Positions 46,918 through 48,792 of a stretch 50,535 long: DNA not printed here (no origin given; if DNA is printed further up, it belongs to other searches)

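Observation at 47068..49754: Two-gene operon: 8-TM CydA-like protein fused to two periplasmic c-type haem modules, plus a second CydA-like paralogue where CydB would be expected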

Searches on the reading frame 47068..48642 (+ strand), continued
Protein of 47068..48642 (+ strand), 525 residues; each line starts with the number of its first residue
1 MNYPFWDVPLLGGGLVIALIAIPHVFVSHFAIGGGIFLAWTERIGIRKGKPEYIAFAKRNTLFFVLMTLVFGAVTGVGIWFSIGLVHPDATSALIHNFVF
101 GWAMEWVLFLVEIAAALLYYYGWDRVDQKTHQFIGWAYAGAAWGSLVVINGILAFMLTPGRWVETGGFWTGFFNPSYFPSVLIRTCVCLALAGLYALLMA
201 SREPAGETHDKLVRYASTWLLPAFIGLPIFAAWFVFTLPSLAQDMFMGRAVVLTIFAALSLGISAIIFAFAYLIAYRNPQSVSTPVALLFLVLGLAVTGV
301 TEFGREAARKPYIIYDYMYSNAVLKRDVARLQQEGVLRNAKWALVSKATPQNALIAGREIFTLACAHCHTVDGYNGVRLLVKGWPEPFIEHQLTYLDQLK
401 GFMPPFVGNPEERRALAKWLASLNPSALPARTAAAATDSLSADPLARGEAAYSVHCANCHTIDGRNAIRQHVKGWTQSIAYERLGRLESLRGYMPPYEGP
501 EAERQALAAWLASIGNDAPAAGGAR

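Call 32: predict_structure(alignment_id=A1)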
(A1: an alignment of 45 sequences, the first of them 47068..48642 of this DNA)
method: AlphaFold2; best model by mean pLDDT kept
length: 525 residues; sequences in the alignment: 45
mean_pLDDT: 84.0   pTM: 0.73
mean pLDDT of the five models: 84.0, 82.5, 82.4, 81.8, 80.4
residues with pLDDT >= 90: 238; 70-90: 213; 50-70: 43; < 50: 31
segments of 3 or more residues with pLDDT < 50: 1-7, 312-320, 429-437, 521-525
pLDDT, mean of each block of 10 residues (from residue 1): 39 72 88 95 97 96 89 84 72 79 92 95 96 97 94 78 83 90 95 96 96 96 93 87 80 86 92 94 95 90 74 46 72 88 89 95 80 81 87 76 78 95 69 49 85 83 84 91 85 72 93 79 39
secondary structure, 60 per line:
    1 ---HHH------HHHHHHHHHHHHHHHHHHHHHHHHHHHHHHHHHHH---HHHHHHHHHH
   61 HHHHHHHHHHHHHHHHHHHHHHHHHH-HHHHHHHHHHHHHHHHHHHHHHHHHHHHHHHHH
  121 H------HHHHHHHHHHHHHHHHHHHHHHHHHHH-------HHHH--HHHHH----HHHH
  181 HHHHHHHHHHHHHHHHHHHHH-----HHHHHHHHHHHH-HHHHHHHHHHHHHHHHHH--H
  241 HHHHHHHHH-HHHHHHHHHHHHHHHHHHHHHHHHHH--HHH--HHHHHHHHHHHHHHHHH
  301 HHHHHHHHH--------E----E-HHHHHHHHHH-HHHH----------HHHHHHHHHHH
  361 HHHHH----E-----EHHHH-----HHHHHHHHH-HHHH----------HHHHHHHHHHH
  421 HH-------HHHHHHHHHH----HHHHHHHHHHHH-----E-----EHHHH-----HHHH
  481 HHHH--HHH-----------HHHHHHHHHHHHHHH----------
elements in order: H13-47 H51-86 H88-121 H128-154 H162-165 H168-172 H177-201 H207-218 H220-237 H240-249 H251-276 H284-309 H325-334 H336-339 H350-365 H377-380 H386-394 H396-399 H410-422 H430-439 H444-455 H468-471 H477-484 H501-515

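Call 36: fold_search(model_id=the predicted structure, library=pdb)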
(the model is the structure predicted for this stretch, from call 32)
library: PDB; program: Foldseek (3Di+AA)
matches with E <= 10: 310; with E <= 0.001: 15
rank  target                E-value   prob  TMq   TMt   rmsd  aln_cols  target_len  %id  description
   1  5doq_A                4.4e-07  1.00  0.51  0.62   6.6       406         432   16  The structure of bd oxidase from Geobacillus thermodenitrificans (released 2016-05-04)
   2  9r2g_A                7.0e-07  1.00  0.50  0.69   3.8       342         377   16  Cytochrome bd II oxidase qOR-2 type from Mycobacterium smegmatis (released 2026-03-04)
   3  6rx4_A                7.0e-07  1.00  0.47  0.52   7.2       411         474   15  THE STRUCTURE OF BD OXIDASE FROM ESCHERICHIA COLI (released 2019-11-20)
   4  7oy2_C                1.0e-06  1.00  0.50  0.58   6.0       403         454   17  High resolution structure of cytochrome bd-II oxidase from E. coli (released 2021-12-15)
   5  8b4o_A                1.4e-06  1.00  0.48  0.56   4.8       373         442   18  Cryo-EM structure of cytochrome bd oxidase from C. glutamicum (released 2022-12-28)
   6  7ose_A                3.9e-06  1.00  0.47  0.49   7.1       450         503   14  cytochrome bd-II type oxidase with bound aurachin D (released 2021-11-17)
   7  6rko_A                4.7e-06  1.00  0.49  0.57   9.8       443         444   15  Cryo-EM structure of the E. coli cytochrome bd-I oxidase at 2.68 A resolution (released 2019-10-16)
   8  9fka_A                5.9e-06  1.00  0.47  0.53   4.7       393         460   16  Cryo-EM structure of the reduced cytochrome bd oxidase from M. tuberculosis (released 2025-02-12)
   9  7nkz_A                5.9e-06  1.00  0.46  0.52   5.6       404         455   16  Cryo-EM structure of the cytochrome bd oxidase from M. tuberculosis at 2.5 A resolution (released 2021-09-22)
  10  7d5i_A                1.5e-05  1.00  0.46  0.53   5.2       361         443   17  Structure of Mycobacterium smegmatis bd complex in the apo-form. (released 2021-06-23)
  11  9r2g_D                1.3e-04  1.00  0.45  0.69   7.8       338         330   12  Cytochrome bd II oxidase qOR-2 type from Mycobacterium smegmatis (released 2026-03-04)
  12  7ose_B                4.5e-04  1.00  0.42  0.57   5.0       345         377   12  cytochrome bd-II type oxidase with bound aurachin D (released 2021-11-17)
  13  6rko_B                5.3e-04  1.00  0.42  0.56   5.0       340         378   12  Cryo-EM structure of the E. coli cytochrome bd-I oxidase at 2.68 A resolution (released 2019-10-16)
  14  7d5i_B                6.9e-04  1.00  0.42  0.61   4.1       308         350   14  Structure of Mycobacterium smegmatis bd complex in the apo-form. (released 2021-06-23)
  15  6rx4_B                8.7e-04  1.00  0.40  0.53   6.0       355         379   10  THE STRUCTURE OF BD OXIDASE FROM ESCHERICHIA COLI (released 2019-11-20)
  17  7oy2_B                1.3e-03  1.00  0.42  0.56   5.6       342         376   13  High resolution structure of cytochrome bd-II oxidase from E. coli (released 2021-12-15)
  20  7nkz_B                4.1e-03  1.00  0.39  0.57   4.9       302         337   13  Cryo-EM structure of the cytochrome bd oxidase from M. tuberculosis at 2.5 A resolution (released 2021-09-22)
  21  9vrc                  6.7e-01  0.13  0.15  0.11  27.2       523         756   11  Cryo-EM structure of Oryza sativa multidrug resistance protein 5 (MRP5) (released 2026-04-01)
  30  6zmq                  1.2e+00  0.13  0.16  0.14  26.7       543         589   11  Cytochrome c Heme Lyase CcmF (released 2021-05-19)
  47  9nyx_B                1.9e+00  0.09  0.12  0.17  20.9       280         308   10  Structure of Native Bovine Rhodopsin in Complex with Mb7 in the Dark State (released 2026-02-04)
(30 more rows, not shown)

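Call 67: find_encoding_contigs(protein=P0002, flank=8000, max_places=3)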
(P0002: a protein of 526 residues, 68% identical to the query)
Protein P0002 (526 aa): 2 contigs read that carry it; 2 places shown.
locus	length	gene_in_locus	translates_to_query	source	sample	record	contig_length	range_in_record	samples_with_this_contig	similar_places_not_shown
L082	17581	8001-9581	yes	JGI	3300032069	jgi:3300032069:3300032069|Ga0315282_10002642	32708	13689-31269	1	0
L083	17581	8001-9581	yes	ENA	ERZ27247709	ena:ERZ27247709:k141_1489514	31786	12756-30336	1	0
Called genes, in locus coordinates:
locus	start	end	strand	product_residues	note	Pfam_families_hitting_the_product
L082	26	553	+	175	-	-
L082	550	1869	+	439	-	PF20539:DUF6754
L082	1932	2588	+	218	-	-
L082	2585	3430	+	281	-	-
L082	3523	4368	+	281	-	-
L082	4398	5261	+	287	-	-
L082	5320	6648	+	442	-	PF02558:ApbA (faint), PF03721:UDPG_MGDP_dh_N, PF00984:UDPG_MGDP_dh, PF03720:UDPG_MGDP_dh_C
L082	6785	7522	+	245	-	PF00106:adh_short, PF08659:KR (weak), PF13561:adh_short_C2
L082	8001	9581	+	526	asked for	PF01654:Cyt_bd_oxida_I, PF13442:Cytochrome_CBB3, PF00034:Cytochrom_C (weak)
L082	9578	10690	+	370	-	-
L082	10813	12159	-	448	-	PF02347:GDC-P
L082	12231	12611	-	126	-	PF01597:GCV_H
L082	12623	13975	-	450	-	PF00289:Biotin_carb_N, PF02222:ATP-grasp (weak), PF02786:CPSase_L_D2, PF07478:Dala_Dala_lig_C (weak), PF02785:Biotin_carb_C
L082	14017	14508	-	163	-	PF00364:Biotin_lipoyl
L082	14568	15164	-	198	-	PF08207:EFP_N, PF01132:EFP, PF09285:Elong-fact-P_C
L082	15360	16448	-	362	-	PF01321:Creatinase_N, PF00557:Peptidase_M24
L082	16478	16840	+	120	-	-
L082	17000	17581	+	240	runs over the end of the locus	PF01135:PCMT, PF13489:Methyltransf_23 (weak)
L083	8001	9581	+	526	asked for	PF01654:Cyt_bd_oxida_I, PF13442:Cytochrome_CBB3, PF00034:Cytochrom_C (weak)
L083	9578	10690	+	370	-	-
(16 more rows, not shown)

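Call 77: list_cluster_members(proteins=[P0001, P0004, P0299])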
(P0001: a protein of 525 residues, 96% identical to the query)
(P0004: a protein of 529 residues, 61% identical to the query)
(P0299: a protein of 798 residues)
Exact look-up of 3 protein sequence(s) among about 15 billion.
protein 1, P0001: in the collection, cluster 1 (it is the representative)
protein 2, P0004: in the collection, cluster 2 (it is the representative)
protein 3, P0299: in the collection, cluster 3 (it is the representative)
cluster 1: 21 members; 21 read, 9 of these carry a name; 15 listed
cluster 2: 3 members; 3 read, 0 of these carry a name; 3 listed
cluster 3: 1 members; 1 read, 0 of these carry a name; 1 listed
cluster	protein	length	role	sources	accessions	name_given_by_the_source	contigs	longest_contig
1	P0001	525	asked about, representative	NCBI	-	-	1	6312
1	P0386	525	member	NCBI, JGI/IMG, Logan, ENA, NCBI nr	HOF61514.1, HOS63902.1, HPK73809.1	MAG TPA: c-type cytochrome [Candidatus Latescibacteria bacterium] | c-type cytochrome [Candidatus Latescibacterota bacterium]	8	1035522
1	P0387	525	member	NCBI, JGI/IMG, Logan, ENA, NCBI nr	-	-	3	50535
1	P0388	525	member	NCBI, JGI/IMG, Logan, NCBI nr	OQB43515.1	MAG: Cytochrome c6 [Candidatus Latescibacteria bacterium ADurb.Bin168]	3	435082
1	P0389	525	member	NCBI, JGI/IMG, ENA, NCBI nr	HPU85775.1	MAG TPA: c-type cytochrome [Candidatus Latescibacteria bacterium] | c-type cytochrome [Candidatus Latescibacterota bacterium]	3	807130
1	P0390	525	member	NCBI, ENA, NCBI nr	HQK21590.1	MAG TPA: c-type cytochrome [Candidatus Latescibacteria bacterium] | c-type cytochrome [Candidatus Latescibacterota bacterium]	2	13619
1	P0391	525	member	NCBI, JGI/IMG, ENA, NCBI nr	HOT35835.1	MAG TPA: c-type cytochrome [Candidatus Latescibacteria bacterium] | c-type cytochrome [Candidatus Latescibacterota bacterium]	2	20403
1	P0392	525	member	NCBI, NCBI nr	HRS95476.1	MAG TPA: c-type cytochrome [Candidatus Latescibacteria bacterium] | c-type cytochrome [Candidatus Latescibacterota bacterium]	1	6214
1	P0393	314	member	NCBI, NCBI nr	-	-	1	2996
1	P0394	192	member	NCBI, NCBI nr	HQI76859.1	MAG TPA: cytochrome c, partial [Candidatus Latescibacteria bacterium] | cytochrome c [Candidatus Latescibacterota bacterium]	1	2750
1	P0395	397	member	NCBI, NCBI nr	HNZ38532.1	MAG TPA: cytochrome c, partial [Candidatus Latescibacteria bacterium] | cytochrome c [Candidatus Latescibacterota bacterium]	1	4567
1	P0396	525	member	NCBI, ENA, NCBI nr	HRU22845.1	MAG TPA: c-type cytochrome [Candidatus Latescibacteria bacterium] | c-type cytochrome [Candidatus Latescibacterota bacterium]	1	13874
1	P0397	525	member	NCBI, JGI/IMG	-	-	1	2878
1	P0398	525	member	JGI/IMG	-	-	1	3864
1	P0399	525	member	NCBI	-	-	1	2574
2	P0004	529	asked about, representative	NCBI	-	-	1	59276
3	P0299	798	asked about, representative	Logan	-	-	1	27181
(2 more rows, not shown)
